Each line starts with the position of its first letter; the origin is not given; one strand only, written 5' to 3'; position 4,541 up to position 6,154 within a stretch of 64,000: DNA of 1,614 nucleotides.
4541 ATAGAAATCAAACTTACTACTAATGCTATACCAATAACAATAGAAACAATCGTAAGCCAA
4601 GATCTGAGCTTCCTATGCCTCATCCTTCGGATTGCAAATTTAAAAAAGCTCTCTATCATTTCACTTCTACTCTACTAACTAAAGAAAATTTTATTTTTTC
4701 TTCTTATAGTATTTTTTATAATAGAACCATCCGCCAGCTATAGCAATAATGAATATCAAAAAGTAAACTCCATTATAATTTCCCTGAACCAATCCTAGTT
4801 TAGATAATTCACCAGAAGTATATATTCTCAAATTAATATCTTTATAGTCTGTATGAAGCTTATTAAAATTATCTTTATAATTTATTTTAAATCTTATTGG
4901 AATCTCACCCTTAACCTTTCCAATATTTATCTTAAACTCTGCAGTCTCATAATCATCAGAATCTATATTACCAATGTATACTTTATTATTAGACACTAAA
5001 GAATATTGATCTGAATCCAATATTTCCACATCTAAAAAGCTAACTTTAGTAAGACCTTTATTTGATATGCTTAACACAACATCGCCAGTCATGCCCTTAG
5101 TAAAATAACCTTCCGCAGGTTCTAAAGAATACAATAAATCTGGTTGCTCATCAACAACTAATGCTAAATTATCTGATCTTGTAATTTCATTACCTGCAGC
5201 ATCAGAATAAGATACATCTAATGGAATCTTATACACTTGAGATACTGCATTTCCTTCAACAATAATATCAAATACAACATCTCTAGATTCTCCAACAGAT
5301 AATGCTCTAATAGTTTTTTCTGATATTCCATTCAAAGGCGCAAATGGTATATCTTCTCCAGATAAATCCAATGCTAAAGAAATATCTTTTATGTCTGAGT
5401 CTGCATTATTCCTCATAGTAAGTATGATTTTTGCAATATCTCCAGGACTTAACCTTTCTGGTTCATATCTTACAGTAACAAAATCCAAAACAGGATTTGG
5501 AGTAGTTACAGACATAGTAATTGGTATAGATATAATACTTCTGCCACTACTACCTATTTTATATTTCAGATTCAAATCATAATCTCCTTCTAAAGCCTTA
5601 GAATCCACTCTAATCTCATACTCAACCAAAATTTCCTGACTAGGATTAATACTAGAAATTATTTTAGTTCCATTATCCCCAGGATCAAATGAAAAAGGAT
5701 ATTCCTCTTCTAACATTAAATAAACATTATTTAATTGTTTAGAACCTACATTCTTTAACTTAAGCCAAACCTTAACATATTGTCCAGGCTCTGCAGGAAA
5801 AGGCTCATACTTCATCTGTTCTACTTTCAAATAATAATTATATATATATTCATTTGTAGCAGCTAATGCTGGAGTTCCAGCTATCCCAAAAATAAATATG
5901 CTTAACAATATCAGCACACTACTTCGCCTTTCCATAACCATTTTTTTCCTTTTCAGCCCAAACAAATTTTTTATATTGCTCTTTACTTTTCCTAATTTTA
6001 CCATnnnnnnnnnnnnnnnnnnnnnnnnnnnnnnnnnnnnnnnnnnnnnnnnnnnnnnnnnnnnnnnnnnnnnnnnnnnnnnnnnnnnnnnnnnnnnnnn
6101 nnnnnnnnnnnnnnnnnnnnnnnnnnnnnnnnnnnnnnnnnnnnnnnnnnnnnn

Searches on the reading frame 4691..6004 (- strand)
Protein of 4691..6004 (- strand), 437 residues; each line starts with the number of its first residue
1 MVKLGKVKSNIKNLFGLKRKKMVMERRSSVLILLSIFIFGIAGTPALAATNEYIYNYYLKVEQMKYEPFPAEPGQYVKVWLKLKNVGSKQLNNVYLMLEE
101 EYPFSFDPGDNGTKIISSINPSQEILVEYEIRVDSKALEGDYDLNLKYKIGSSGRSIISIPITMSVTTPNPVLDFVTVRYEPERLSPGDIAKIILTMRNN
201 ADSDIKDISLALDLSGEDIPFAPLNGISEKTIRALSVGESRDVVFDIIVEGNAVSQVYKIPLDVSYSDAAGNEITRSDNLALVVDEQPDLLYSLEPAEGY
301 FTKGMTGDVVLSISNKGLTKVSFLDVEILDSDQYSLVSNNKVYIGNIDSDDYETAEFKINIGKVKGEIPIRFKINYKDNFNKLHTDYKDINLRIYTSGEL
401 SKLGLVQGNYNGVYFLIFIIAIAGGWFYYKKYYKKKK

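Call 53: search_protein_families(library=pfam, proteins=[window:4691-6004:-], max_evalue=0.0001)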
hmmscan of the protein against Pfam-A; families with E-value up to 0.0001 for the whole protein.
window:4691-6004:- (437 aa): 2 families
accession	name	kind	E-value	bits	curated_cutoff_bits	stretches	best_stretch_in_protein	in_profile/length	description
PF07705.17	CARDB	-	1.1e-07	32.4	22.7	0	288-378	2-87/101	CARDB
PF10633.15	NPCBM_assoc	-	2e-05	25.1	24.4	0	71-148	1-75/78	NPCBM-associated, NEW3 domain of alpha-galactosidase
